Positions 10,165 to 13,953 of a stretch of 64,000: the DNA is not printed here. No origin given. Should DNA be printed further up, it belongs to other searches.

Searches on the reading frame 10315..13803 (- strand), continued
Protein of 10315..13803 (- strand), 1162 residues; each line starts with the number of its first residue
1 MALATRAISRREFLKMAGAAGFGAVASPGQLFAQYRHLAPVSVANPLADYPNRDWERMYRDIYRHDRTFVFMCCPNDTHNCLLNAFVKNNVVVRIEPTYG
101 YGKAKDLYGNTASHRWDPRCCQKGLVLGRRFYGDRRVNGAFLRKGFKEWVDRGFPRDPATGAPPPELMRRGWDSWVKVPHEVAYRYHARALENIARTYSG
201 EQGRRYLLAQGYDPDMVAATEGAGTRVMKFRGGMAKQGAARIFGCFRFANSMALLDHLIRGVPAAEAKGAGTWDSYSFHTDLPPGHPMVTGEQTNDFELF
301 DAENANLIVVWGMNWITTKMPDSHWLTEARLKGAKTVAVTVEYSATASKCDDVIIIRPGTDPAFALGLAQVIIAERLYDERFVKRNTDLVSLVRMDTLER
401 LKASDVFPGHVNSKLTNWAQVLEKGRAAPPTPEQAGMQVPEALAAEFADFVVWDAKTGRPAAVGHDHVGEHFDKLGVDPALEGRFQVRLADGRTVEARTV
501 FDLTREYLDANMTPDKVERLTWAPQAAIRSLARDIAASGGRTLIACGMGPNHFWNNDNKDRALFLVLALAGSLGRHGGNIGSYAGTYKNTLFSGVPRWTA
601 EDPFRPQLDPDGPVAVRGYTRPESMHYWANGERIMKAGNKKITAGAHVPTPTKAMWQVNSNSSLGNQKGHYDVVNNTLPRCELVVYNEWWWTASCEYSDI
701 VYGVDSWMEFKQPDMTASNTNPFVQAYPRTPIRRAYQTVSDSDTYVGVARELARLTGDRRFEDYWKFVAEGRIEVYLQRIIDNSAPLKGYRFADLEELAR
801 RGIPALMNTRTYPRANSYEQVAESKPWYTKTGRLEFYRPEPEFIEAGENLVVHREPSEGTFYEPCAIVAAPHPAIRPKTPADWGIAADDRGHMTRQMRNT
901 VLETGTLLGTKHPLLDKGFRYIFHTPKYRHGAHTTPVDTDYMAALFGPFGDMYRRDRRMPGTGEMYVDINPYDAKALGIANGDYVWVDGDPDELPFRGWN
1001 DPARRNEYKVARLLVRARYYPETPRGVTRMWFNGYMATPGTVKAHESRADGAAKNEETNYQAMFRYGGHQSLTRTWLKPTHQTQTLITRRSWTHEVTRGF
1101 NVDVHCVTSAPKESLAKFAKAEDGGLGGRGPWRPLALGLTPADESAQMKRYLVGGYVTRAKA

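Call 12: find_related_loci(query=window:10315-13803:-, collection=genome_contigs, flank=10000)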
Query window:10315-13803:- (1162 aa) in genome_contigs; peptide patterns used: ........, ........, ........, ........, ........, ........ (x = any residue, [..] = any of these).
599 stretches matched a pattern (row limit reached: there are more); 588 encode a relative of the query (tblastn E <= 1e-3); the best 80 are kept; 80 distinct loci.
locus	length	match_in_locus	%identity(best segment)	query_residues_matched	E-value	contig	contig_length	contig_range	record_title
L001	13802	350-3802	83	7-1157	0e+0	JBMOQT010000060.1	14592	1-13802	MAG: Pseudomonadota bacterium isolate Betzabe_MAG161 MAG161_60, whole genome shotgun sequence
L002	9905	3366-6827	82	9-1162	0e+0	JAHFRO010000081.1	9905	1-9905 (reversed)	MAG: Betaproteobacteria bacterium isolate nzgw576 NODE_4770_length_9906_cov_16.188452, whole genome shotgun sequence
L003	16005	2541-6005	82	8-1162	0e+0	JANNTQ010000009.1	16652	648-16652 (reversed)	MAG: Betaproteobacteria bacterium isolate SOY_30_metabat_87 SOY_30_k141_491954, whole genome shotgun sequence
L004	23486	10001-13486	78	1-1162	0e+0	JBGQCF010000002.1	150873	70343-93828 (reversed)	MAG: Gammaproteobacteria bacterium isolate OBJ2_061818_110_47 k141_318420_length_150873_cov_44.6951, whole genome shotgu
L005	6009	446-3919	78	5-1162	0e+0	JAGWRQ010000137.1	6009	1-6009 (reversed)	MAG: Candidatus Methylomirabilota bacterium isolate REEB33 contig-150_17592, whole genome shotgun sequence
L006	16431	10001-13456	78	9-1162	0e+0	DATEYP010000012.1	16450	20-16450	MAG TPA_asm: Acidiferrobacterales bacterium isolate SMAG_U8448 k141_1404510, whole genome shotgun sequence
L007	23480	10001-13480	75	1-1161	0e+0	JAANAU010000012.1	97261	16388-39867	MAG: Magnetococcales bacterium isolate DH2_bin6 NODE_26_length_97261_cov_1.85849, whole genome shotgun sequence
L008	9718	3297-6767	76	1-1157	0e+0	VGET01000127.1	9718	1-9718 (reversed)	MAG: Alphaproteobacteria bacterium isolate K_Offshore_80m_m2_187 K_Offshore_80m_m2_187_Ga0194132_10013806, whole genome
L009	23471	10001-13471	76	6-1162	0e+0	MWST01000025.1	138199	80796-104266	MAG: Polyangiaceae bacterium UTPRO1 contig_8782, whole genome shotgun sequence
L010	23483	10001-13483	75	1-1161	0e+0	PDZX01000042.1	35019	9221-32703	MAG: Magnetococcales bacterium WMHbin3 scaffold191, whole genome shotgun sequence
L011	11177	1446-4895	77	7-1156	0e+0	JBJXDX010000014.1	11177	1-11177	MAG: Hyphomicrobiaceae bacterium isolate P.bin.59 k127_3480614, whole genome shotgun sequence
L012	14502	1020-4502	74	3-1162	0e+0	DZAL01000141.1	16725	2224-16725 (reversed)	MAG TPA_asm: Thiomargarita sp. isolate SulCav_PC08_66_44_25 SulCav_PC08-66_2712_length_16725_cov_15.441212, whole genome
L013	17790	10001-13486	75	1-1162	0e+0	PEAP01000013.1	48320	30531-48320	MAG: Magnetococcales bacterium DC0425bin3 scaffold41, whole genome shotgun sequence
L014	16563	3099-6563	75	8-1162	0e+0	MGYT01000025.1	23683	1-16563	MAG: Gammaproteobacteria bacterium RIFCSPLOWO2_02_FULL_61_13 rifcsplowo2_02_scaffold_14735, whole genome shotgun sequenc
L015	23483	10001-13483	74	2-1162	0e+0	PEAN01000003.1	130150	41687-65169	MAG: Magnetococcales bacterium DCbin4 scaffold12, whole genome shotgun sequence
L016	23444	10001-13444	77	9-1156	0e+0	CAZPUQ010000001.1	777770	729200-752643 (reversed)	MAG TPA_asm: uncultured Hyphomicrobium sp. isolate binchicken_co242_273 genome assembly, contig: NODE_18_length_777770_c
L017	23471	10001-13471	74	1-1162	0e+0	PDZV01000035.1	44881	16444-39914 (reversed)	MAG: Magnetococcales bacterium WMHbinv6 scaffold136, whole genome shotgun sequence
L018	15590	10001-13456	74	9-1162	0e+0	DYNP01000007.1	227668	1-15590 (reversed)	MAG TPA_asm: Thiomargarita sp. isolate SulCav_FS08_3_3_44_224 SulCav_FS08_3_8_length_227668_cov_133_416277, whole genome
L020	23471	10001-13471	76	6-1162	0e+0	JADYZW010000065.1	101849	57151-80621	MAG: Deltaproteobacteria bacterium isolate SJ588 c_000001858634, whole genome shotgun sequence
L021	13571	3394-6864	75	1-1162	0e+0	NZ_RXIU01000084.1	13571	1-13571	Candidatus Magnetaquicoccus inordinatus strain UR-1 NODE_84, whole genome shotgun sequence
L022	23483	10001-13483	72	2-1162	0e+0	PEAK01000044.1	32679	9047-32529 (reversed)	MAG: Magnetococcales bacterium isolate HA3dbin1 scaffold64, whole genome shotgun sequence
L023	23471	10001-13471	75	7-1162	0e+0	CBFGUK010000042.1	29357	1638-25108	MAG TPA_asm: uncultured bacterium isolate SRR17295757_concoct_170 genome assembly, contig: ERZ23398518.1522, whole genom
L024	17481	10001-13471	74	1-1162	0e+0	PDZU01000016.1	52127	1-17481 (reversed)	MAG: Magnetococcales bacterium isolate YD0425bin7 scaffold79, whole genome shotgun sequence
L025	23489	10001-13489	73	1-1162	0e+0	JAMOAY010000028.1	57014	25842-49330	MAG: Magnetococcus sp. MYC-9 scaffold_190, whole genome shotgun sequence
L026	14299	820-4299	73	7-1162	0e+0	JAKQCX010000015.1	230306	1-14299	MAG: Pseudomonadota bacterium isolate USDE_maxbin.021 k141_788678, whole genome shotgun sequence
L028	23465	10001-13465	70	3-1157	0e+0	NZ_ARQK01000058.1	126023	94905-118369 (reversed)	Thioalkalivibrio thiocyanoxidans ARh2 G372DRAFT_scaffold00004.4_C, whole genome shotgun sequence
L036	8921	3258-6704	70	8-1156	0e+0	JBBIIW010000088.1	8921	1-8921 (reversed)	MAG: Candidatus Rokuibacteriota bacterium isolate QH1S170213_bin_148 NODE_3956_length_8921_cov_5.82897, whole genome sho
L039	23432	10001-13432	69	13-1156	0e+0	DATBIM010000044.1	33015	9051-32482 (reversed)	MAG TPA_asm: Candidatus Methylomirabilota bacterium isolate SMAG_U3894 k141_3122689, whole genome shotgun sequence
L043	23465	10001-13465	69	8-1162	0e+0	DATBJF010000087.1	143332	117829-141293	MAG TPA_asm: Candidatus Methylomirabilota bacterium isolate SMAG_U3913 k141_2193488, whole genome shotgun sequence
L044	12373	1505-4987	73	2-1162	0e+0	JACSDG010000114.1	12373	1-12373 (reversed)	MAG: Magnetococcales bacterium isolate C5_bin.1 scaffold_161, whole genome shotgun sequence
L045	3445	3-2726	77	255-1162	0e+0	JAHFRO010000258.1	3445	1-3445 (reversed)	MAG: Betaproteobacteria bacterium isolate nzgw576 NODE_46717_length_3446_cov_27.015038, whole genome shotgun sequence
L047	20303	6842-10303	77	9-1162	0e+0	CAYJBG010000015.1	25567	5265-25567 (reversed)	MAG TPA_asm: uncultured Acidiferrobacterales bacterium isolate ERP119705_co9_483 genome assembly, contig: NODE_1885_leng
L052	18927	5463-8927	77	8-1162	0e+0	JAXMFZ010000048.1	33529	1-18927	MAG: Gammaproteobacteria bacterium isolate STL-PRO100 C3.186.fa-48, whole genome shotgun sequence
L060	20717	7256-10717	71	7-1160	0e+0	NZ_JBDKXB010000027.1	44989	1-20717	Thioalkalicoccus limnaeus strain Um2 assembly_contig_27, whole genome shotgun sequence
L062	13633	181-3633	58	8-1162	0e+0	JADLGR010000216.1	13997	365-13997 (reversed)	MAG: Deltaproteobacteria bacterium isolate SJ448 c_000000548625, whole genome shotgun sequence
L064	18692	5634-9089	58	7-1162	0e+0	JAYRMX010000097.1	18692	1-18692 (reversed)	MAG: Myxococcota bacterium isolate XM2_XAASGE4bin.13 k141_301792, whole genome shotgun sequence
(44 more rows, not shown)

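Call 27: search_protein_representatives(protein=window:10315-13803:-)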
Query: 1162 residues. Proteins with E-value up to 0.001 (for the whole library): 3502; up to 1e-10: 1236; up to 1e-30: 264. The best 150 are listed.
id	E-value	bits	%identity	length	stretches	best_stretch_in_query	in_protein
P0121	0.0e+00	1306.9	52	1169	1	8-1160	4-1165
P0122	0.0e+00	1051.2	66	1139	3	666-1025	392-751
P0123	4.1e-278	942.1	45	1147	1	6-1157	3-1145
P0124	3.0e-260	883.0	44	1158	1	9-1158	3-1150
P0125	1.6e-231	787.9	40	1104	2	6-869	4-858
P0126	2.7e-227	773.8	54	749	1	6-654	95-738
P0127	8.0e-209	712.7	57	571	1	6-574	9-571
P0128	5.7e-179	613.8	57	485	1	4-488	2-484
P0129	6.1e-173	593.8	56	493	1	129-622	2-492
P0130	3.2e-166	571.5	42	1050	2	8-730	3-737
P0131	3.5e-164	564.8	47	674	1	193-770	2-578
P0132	3.0e-150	518.7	43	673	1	8-680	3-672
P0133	4.9e-132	458.3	72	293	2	849-1077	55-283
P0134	5.3e-131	454.9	59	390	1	338-706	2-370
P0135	1.4e-127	443.6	54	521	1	88-534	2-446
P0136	2.0e-113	396.7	36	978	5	446-864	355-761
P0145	2.1e-101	356.9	36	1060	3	255-862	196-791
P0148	5.6e-95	335.6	35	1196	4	269-608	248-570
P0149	4.2e-92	326.1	34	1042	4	276-860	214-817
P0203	1.3e-55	205.2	35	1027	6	271-431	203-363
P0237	3.2e-47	177.4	39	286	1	887-1156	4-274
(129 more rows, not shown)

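Call 28: list_cluster_members(proteins=[P0121, P0123, P0124, P0125, P0130, P0136, P0145, P0148, P0149, P0203])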
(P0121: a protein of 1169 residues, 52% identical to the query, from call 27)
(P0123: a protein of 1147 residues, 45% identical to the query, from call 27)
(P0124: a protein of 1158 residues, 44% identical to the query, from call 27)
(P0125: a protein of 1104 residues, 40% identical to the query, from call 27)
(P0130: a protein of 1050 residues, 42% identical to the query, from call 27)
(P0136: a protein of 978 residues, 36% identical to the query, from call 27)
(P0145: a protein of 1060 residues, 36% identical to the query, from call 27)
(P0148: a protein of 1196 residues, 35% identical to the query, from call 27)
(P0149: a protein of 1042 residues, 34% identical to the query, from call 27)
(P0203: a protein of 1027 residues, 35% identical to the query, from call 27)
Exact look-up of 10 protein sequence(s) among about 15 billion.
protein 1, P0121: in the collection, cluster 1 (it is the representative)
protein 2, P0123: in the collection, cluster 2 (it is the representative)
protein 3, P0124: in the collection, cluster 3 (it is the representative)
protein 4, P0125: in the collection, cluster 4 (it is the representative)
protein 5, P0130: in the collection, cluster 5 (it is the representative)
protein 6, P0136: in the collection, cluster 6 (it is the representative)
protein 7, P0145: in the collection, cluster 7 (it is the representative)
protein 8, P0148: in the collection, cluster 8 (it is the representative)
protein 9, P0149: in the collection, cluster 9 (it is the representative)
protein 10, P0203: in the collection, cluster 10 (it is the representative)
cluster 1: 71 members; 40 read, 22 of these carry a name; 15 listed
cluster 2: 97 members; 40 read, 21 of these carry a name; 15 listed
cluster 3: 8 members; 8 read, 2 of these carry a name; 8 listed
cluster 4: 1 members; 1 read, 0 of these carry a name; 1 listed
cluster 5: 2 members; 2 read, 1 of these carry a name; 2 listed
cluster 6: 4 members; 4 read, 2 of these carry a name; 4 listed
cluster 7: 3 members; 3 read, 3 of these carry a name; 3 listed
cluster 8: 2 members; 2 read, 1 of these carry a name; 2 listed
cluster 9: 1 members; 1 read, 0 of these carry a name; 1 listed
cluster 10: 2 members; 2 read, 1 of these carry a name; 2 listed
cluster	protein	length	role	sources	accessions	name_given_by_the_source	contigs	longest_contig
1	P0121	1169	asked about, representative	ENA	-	-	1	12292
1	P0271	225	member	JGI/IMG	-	nitrate reductase alpha subunit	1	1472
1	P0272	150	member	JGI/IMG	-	nitrate reductase alpha subunit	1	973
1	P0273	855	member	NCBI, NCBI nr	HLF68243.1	MAG TPA: molybdopterin-dependent oxidoreductase, partial [Gaiellaceae bacterium] | molybdopterin-dependent oxidoreductase [Gaiellaceae bacterium]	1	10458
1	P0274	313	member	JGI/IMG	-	nitrate reductase alpha subunit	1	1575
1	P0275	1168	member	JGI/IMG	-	nitrate reductase alpha subunit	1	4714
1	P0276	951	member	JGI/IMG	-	nitrate reductase alpha subunit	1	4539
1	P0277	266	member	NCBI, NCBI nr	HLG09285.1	MAG TPA: molybdopterin-dependent oxidoreductase, partial [Gaiellaceae bacterium] | molybdopterin-dependent oxidoreductase [Gaiellaceae bacterium]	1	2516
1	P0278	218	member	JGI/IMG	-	nitrate reductase alpha subunit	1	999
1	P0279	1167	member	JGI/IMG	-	nitrate reductase alpha subunit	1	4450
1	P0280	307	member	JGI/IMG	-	nitrate reductase alpha subunit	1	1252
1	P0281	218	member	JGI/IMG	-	nitrate reductase alpha subunit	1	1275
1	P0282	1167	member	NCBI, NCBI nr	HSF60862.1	MAG TPA: molybdopterin-dependent oxidoreductase [Gaiellaceae bacterium] | molybdopterin-dependent oxidoreductase [Gaiellaceae bacterium]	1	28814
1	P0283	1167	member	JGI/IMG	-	nitrate reductase alpha subunit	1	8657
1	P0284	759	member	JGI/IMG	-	nitrate reductase alpha subunit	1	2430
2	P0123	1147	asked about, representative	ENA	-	-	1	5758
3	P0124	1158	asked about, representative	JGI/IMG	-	-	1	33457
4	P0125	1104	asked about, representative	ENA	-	-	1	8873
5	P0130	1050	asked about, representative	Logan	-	-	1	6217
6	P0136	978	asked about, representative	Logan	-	-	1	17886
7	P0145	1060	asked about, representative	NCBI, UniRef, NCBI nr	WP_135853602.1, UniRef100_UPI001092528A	molybdopterin-dependent oxidoreductase [Halorussus salinus] | molybdopterin-dependent oxidoreductase n=1 Tax=Halorussus salinus TaxID=1364935 ...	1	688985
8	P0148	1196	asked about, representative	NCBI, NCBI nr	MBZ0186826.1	MAG: molybdopterin-dependent oxidoreductase, partial [Candidatus Obscuribacterales ... | molybdopterin-dependent oxidoreductase [Candidatus Obscuribacterales bacterium]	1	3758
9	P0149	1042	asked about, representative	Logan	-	-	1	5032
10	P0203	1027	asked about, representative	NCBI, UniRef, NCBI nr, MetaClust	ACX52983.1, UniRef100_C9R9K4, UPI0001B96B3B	molybdopterin oxidoreductase [Ammonifex degensii KC4] | Molybdopterin oxidoreductase n=1 Tax=Ammonifex degensii (strain DSM 10501 / KC4) ... | status=active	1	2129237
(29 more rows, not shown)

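Call 39: find_homologous_proteins(query=P0121, max_evalue=1e-20)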
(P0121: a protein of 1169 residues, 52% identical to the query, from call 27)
Query P0121 (1169 aa): 2778 proteins with E <= 1e-20 among 8000 candidates; the best 120 are listed.
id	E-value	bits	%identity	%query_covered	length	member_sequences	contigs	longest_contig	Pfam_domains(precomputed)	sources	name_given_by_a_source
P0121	0.0e+0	2771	100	100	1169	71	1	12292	PF00384.28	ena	-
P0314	0.0e+0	2611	93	100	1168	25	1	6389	PF00384.28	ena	-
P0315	0.0e+0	2538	91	99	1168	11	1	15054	PF00384.28,PF01568.28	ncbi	-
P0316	0.0e+0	2506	88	100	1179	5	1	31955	PF00384.28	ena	-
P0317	0.0e+0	2480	88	100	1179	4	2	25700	PF00384.28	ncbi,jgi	jgi:nitrate reductase alpha subunit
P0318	0.0e+0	2479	89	100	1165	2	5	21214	PF00384.28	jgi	jgi:nitrate reductase alpha subunit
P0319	0.0e+0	2477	89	100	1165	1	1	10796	PF00384.28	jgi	jgi:nitrate reductase alpha subunit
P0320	0.0e+0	2440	87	100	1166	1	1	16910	PF00384.28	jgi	jgi:nitrate reductase alpha subunit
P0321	0.0e+0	2440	87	100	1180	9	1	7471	PF00384.28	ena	-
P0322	0.0e+0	2439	86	100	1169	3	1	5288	PF00384.28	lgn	-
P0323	0.0e+0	2437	86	100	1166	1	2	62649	PF00384.28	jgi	-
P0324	0.0e+0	2430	85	100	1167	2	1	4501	PF00384.28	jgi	jgi:nitrate reductase alpha subunit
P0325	0.0e+0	2422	85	100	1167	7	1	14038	PF00384.28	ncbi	-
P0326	0.0e+0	2418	86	100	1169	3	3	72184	PF00384.28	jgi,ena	-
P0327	0.0e+0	2412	85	100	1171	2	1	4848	PF00384.28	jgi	jgi:nitrate reductase alpha subunit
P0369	0.0e+0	2056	73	99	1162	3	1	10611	PF00384.28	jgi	jgi:nitrate reductase alpha subunit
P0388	0.0e+0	1594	60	96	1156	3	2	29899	PF00384.28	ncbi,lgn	-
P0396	0.0e+0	1574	58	99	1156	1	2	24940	PF00384.28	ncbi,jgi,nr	ncbi:MAG: molybdopterin oxidoreductase [Chloroflexi bacterium]|nr:molybdopterin oxidoreductase [Chlo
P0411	0.0e+0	1551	59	96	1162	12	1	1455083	PF00384.28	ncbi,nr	ncbi:MAG: molybdopterin-dependent oxidoreductase [Thermoflexaceae bacterium]|nr:molybdopterin-depend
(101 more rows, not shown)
